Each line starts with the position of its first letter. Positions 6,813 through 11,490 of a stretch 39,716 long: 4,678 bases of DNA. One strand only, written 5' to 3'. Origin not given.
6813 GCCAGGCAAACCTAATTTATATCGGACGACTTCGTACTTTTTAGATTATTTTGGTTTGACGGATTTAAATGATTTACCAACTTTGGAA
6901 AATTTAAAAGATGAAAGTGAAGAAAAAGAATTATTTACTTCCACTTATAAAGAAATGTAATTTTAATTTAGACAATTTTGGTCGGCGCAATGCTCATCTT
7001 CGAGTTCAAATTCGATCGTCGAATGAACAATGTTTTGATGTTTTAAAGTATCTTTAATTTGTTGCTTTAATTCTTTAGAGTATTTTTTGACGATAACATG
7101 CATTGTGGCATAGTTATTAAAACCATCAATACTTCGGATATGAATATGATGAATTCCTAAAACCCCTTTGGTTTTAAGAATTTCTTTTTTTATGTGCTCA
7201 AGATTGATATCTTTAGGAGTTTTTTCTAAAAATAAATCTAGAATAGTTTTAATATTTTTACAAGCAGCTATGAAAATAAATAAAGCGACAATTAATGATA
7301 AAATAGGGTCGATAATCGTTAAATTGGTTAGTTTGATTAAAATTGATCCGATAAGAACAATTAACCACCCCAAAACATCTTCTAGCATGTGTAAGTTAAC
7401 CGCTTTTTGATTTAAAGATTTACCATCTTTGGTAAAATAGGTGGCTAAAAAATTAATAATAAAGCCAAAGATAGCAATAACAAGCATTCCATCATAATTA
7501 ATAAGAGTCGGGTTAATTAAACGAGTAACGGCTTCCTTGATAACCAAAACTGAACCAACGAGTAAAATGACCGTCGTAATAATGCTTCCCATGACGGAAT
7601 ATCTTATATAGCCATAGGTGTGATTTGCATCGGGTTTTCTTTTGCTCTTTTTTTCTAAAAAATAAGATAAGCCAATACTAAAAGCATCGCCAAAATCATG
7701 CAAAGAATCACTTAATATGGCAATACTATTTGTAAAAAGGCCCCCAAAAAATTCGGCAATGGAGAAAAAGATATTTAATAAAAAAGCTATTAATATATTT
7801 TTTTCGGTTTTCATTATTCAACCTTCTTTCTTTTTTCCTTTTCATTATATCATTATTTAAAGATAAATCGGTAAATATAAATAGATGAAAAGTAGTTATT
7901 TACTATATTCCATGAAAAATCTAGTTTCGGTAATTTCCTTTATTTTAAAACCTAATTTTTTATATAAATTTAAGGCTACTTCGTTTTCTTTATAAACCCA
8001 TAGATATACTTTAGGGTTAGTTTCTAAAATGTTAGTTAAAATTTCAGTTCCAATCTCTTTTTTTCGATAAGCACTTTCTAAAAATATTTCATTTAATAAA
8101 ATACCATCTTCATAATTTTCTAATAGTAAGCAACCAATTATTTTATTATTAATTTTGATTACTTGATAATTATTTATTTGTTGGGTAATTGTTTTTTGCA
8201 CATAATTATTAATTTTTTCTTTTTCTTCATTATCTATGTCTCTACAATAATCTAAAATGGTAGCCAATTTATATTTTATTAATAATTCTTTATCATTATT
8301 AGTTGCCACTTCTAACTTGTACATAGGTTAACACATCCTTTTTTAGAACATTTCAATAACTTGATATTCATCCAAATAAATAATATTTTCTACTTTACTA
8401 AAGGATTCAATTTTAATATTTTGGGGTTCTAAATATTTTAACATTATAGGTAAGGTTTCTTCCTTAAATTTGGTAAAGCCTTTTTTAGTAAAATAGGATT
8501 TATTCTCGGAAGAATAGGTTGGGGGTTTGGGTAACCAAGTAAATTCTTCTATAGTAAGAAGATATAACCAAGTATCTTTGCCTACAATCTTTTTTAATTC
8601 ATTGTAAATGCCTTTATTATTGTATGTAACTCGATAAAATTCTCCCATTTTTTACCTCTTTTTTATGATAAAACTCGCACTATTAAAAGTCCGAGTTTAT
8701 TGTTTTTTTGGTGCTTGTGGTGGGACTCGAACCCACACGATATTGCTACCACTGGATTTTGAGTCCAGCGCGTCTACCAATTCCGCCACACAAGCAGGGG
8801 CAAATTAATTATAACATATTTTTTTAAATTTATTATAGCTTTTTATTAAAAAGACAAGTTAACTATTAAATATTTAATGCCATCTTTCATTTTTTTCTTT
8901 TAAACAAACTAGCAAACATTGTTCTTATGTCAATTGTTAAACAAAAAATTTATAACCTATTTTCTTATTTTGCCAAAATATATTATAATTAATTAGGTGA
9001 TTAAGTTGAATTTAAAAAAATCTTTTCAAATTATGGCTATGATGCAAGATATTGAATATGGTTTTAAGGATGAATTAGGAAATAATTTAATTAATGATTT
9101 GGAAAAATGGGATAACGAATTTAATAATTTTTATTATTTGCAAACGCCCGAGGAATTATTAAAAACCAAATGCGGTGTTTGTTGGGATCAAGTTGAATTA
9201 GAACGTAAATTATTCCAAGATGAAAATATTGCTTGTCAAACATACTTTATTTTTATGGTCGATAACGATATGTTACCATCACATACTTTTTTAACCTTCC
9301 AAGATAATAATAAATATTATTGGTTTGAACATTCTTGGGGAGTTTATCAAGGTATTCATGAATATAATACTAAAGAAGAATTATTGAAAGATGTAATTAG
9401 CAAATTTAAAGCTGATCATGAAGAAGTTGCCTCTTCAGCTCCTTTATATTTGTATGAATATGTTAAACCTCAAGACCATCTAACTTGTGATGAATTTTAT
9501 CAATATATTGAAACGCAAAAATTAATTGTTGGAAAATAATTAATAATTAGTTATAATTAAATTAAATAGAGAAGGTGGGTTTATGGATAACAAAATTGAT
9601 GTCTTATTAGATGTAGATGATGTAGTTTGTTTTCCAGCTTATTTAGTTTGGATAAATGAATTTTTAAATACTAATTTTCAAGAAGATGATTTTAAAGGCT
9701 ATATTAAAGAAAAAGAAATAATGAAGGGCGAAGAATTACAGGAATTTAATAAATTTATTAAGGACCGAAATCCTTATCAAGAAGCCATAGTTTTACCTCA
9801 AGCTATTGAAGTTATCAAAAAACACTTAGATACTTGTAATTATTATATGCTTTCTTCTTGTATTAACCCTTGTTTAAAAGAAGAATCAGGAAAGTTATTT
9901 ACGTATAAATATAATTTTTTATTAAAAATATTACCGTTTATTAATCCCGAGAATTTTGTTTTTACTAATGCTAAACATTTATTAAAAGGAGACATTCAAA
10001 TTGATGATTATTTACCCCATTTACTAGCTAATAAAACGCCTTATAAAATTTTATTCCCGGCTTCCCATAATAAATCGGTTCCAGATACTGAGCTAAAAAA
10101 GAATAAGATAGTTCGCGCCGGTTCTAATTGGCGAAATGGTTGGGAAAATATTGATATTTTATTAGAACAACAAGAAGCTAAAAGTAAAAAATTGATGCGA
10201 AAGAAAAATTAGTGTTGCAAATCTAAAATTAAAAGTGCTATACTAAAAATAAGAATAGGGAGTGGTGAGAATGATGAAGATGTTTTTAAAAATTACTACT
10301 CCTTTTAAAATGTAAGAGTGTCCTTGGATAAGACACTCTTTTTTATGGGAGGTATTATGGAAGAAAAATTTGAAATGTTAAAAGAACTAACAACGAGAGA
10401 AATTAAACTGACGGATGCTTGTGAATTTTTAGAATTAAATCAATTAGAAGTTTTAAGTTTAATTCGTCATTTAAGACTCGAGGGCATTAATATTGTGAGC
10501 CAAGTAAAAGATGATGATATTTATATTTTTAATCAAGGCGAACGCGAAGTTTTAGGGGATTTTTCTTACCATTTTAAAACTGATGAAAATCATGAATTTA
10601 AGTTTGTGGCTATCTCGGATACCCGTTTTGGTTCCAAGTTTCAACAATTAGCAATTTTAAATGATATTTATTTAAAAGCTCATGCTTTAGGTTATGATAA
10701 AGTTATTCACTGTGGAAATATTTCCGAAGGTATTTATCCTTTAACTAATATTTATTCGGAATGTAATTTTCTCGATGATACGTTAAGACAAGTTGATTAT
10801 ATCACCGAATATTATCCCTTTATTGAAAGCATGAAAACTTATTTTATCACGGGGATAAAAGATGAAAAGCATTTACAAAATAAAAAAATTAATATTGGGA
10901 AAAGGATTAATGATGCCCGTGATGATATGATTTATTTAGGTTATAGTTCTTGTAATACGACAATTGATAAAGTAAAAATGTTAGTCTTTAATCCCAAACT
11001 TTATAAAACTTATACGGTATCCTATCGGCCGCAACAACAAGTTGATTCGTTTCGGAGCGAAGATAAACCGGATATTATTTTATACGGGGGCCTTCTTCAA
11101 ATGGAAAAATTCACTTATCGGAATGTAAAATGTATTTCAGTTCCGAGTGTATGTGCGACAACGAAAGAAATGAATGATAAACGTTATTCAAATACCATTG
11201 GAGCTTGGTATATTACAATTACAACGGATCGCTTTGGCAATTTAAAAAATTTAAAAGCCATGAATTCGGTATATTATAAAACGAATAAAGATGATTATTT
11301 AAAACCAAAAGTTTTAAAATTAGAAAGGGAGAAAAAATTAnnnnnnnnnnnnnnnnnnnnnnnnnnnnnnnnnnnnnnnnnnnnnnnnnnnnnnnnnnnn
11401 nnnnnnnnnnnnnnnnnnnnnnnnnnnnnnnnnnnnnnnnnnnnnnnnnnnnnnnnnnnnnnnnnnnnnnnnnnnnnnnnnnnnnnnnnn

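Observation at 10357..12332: Translationally coupled paralog pair: winged-helix + metallophosphoesterase, one copy catalytically dead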

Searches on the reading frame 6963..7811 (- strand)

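Call 29: search_protein_families(library=pfam, proteins=[window:6963-7811:-], max_evalue=0.001)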
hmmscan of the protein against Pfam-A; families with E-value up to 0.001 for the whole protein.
window:6963-7811:- (282 aa): 2 families
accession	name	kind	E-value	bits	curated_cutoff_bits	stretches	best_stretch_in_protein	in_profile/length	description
PF01545.26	Cation_efflux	-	1.3e-41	143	26.6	1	6-191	1-194/198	Cation efflux family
PF16916.11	ZT_dimer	-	8.1e-07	29.4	26.7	1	199-266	1-73/78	Dimerisation domain of Zinc Transporter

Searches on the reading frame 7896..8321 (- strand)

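Call 29: search_protein_families(library=pfam, proteins=[window:7896-8321:-], max_evalue=0.001)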
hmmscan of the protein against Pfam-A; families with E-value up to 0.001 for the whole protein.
window:7896-8321:- (141 aa): 3 families
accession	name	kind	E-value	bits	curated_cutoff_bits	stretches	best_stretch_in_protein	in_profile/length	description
PF13508.13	Acetyltransf_7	-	4.6e-10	40.2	27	1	52-126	5-83/84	Acetyltransferase (GNAT) domain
PF00583.31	Acetyltransf_1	-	1.2e-09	38.9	20.7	1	50-125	33-116/116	Acetyltransferase (GNAT) family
PF13673.13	Acetyltransf_10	-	5e-06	26.9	23.6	1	28-126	4-108/128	Acetyltransferase (GNAT) domain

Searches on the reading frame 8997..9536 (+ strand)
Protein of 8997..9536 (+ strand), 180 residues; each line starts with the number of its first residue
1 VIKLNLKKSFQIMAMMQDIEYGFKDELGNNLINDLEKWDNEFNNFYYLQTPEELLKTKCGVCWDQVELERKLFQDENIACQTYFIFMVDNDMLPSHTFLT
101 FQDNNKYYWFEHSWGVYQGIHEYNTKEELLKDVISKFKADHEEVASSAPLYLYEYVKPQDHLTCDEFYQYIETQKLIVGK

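Call 29: search_protein_families(library=pfam, proteins=[window:8997-9536:+], max_evalue=0.001)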
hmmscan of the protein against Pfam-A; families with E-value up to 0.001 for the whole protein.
window:8997-9536:+ (180 aa): 1 family
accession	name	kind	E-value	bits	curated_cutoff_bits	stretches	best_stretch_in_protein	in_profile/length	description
PF04473.18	DUF553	-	7.6e-07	29.1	20.5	1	30-124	29-124/140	Transglutaminase-like domain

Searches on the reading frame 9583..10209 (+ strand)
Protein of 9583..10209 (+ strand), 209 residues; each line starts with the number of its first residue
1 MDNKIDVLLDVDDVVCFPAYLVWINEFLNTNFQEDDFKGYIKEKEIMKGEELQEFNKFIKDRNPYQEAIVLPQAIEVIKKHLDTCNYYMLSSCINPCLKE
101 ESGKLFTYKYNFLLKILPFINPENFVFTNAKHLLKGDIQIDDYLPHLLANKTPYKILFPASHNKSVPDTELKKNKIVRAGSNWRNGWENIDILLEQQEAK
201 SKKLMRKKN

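Call 29: search_protein_families(library=pfam, proteins=[window:9583-10209:+], max_evalue=0.001)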
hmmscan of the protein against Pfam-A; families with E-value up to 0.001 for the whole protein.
window:9583-10209:+ (209 aa): 1 family
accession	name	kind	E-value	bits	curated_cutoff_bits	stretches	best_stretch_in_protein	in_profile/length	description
PF06941.18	NT5C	-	6.6e-13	49.4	24.8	1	4-169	2-161/180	5' nucleotidase, deoxy (Pyrimidine), cytosolic type C protein (NT5C)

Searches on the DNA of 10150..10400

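Call 56: search_rna_families(source=window, start=10150, end=10400, threshold=evalue, max_evalue=10)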
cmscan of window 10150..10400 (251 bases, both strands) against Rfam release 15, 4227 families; matches with E-value up to 10: 5.
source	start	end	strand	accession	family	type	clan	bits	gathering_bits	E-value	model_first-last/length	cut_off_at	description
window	10307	10347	-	RF03483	MIR319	Gene; miRNA;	-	18.2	54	0.22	1-92/92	no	MIR319 microRNA precursor family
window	10296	10358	+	RF00906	MIR1120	Gene; miRNA;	-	16.7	86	0.99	1-87/87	no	MIR1120/MIR1122 microRNA precursor family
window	10262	10343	+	RF04184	BTnc060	Gene; sRNA;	-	14.1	228.9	6.4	1-213/213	no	Bacteroides sRNA BTnc060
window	10339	10400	+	RF01461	rli24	Gene; sRNA;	-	12.9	100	5.8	1-62/158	3'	Listeria sRNA rli22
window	10257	10273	+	RF02211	ZFAT-AS1_1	Gene; lncRNA;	-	10.9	80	5.7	63-79/79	no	ZFAT antisense RNA 1 conserved region 1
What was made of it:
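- On Known RNA leader or riboswitch families (Rfam 15): Only chance-level hits at E up to 10 (call 56).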

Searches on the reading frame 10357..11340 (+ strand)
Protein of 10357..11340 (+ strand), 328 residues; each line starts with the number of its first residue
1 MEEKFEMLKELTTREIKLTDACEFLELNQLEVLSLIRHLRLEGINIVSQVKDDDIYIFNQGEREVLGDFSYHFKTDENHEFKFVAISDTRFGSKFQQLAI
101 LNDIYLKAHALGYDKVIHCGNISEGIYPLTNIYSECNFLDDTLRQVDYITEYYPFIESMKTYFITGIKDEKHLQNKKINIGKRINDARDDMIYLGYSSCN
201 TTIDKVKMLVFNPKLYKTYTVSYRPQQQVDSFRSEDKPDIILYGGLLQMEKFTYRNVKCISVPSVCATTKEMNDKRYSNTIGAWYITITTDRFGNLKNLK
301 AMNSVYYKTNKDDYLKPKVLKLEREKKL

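Call 3: search_protein_families(library=pfam, proteins=[window:10357-11340:+], max_evalue=1)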
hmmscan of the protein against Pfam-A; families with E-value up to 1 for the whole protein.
window:10357-11340:+ (328 aa): 0 families

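Call 4: search_protein_families(library=ncbifam, proteins=[window:10357-11340:+], max_evalue=1)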
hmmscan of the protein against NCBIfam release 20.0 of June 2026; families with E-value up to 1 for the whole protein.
window:10357-11340:+ (328 aa): 1 family
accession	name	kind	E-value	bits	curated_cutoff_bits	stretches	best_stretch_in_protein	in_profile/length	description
NF040990.2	MamR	equivalog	0.11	12.8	100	1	9-40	36-68/91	magnetosome protein MamR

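Call 11: find_homologous_proteins(query=window:10357-11340:+)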
Query window:10357-11340:+ (328 aa): 519 proteins with E <= 0.001 among 1278 candidates; the best 120 are listed.
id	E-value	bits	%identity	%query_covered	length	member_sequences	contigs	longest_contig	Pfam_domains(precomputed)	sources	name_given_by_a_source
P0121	2.1e-217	738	100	100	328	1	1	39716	-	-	-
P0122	3.9e-172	590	80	99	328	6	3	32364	-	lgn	-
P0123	2.6e-170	584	79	100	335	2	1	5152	-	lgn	-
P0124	9.3e-169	579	79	98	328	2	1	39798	-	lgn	-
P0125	2.3e-167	574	77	99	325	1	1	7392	-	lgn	-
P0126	9.2e-165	565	77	99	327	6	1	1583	-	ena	-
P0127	1.1e-163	562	76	98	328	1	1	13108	-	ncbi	-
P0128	5.2e-163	560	77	98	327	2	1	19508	-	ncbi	-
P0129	5.4e-163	560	77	98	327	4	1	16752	-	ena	-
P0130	6.7e-163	559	77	97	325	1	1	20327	-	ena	-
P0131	1.1e-162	559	76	98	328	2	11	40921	-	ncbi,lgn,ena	-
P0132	1.7e-162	558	77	98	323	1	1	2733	-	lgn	-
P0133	2.8e-162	557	77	99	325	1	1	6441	-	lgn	-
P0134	4.2e-162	557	77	99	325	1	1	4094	-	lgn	-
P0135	6.9e-162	556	77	97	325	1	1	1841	-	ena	-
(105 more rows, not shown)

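Call 22: search_protein_families(library=phrogs, proteins=[window:10357-11340:+], max_evalue=0.01)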
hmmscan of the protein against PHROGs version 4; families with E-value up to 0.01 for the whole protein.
window:10357-11340:+ (328 aa): 0 families

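Call 71: search_protein_families(library=padloc, proteins=[window:10357-11340:+], max_evalue=0.01)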
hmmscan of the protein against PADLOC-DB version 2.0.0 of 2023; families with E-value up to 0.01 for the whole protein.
window:10357-11340:+ (328 aa): 0 families
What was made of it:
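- On Known anti-phage defence systems (PADLOC): No hit for A or B (call 71).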
